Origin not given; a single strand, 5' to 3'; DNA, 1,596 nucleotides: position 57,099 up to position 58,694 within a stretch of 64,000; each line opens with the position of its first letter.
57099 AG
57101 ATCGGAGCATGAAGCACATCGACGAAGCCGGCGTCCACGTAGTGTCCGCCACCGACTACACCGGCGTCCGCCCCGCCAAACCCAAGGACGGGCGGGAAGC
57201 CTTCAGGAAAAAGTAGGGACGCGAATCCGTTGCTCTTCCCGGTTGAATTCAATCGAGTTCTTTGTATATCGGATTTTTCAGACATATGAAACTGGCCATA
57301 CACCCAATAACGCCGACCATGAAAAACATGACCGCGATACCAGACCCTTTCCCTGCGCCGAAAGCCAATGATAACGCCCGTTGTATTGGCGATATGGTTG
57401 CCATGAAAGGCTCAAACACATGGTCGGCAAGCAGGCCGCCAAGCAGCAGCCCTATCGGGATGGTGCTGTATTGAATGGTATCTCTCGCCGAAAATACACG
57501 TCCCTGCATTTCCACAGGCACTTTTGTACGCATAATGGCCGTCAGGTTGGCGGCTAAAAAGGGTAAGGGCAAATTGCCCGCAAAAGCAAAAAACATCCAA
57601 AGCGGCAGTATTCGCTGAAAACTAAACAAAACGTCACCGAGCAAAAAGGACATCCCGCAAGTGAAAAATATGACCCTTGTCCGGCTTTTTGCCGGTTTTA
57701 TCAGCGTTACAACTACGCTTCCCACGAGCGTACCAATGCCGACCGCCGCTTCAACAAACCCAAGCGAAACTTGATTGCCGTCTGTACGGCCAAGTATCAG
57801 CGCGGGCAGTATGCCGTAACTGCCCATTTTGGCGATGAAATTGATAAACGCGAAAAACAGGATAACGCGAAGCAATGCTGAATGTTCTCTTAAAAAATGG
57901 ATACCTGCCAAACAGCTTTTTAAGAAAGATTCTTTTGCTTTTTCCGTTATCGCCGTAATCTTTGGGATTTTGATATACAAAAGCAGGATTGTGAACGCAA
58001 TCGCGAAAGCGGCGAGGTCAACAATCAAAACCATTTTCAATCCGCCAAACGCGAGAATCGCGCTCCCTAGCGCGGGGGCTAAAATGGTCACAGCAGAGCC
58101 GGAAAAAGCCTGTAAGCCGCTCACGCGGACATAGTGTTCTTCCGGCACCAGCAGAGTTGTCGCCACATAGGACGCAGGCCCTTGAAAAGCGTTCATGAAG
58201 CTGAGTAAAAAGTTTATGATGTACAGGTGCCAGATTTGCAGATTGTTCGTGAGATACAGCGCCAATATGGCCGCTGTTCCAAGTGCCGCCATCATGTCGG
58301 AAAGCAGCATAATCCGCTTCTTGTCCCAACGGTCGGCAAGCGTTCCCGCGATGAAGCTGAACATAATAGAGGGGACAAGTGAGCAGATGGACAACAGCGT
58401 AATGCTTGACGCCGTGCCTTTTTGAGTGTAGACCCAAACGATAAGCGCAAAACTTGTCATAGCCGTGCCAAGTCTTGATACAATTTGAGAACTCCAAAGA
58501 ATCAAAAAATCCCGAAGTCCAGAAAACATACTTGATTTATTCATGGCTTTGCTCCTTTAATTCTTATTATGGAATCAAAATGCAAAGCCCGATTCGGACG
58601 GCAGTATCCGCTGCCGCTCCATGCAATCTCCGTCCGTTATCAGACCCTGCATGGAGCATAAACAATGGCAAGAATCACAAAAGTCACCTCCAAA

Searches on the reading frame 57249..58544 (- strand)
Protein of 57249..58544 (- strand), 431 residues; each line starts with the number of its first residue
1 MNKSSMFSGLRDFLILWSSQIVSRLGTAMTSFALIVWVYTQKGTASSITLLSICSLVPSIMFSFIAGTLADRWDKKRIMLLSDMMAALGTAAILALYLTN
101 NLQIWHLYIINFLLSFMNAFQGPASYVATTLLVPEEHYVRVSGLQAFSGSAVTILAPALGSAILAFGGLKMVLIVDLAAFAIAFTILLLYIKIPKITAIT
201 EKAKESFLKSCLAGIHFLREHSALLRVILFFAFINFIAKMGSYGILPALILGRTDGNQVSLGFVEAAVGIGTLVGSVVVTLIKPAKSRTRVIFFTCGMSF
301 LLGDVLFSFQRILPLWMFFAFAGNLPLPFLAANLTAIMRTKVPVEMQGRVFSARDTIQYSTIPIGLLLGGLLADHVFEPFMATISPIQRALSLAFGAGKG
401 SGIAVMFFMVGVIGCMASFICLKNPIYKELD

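Call 58: search_protein_families(library=pfam, proteins=[window:57249-58544:-], max_evalue=0.001)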
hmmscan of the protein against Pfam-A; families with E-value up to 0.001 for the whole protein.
window:57249-58544:- (431 aa): 2 families
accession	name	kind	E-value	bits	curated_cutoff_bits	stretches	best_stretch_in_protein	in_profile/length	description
PF07690.21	MFS_1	-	7.8e-27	94.5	33.4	1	16-365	1-346/347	Major Facilitator Superfamily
PF05977.19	MFS_3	-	7.8e-24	84.4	27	1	13-381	12-375/524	Transmembrane secretion effector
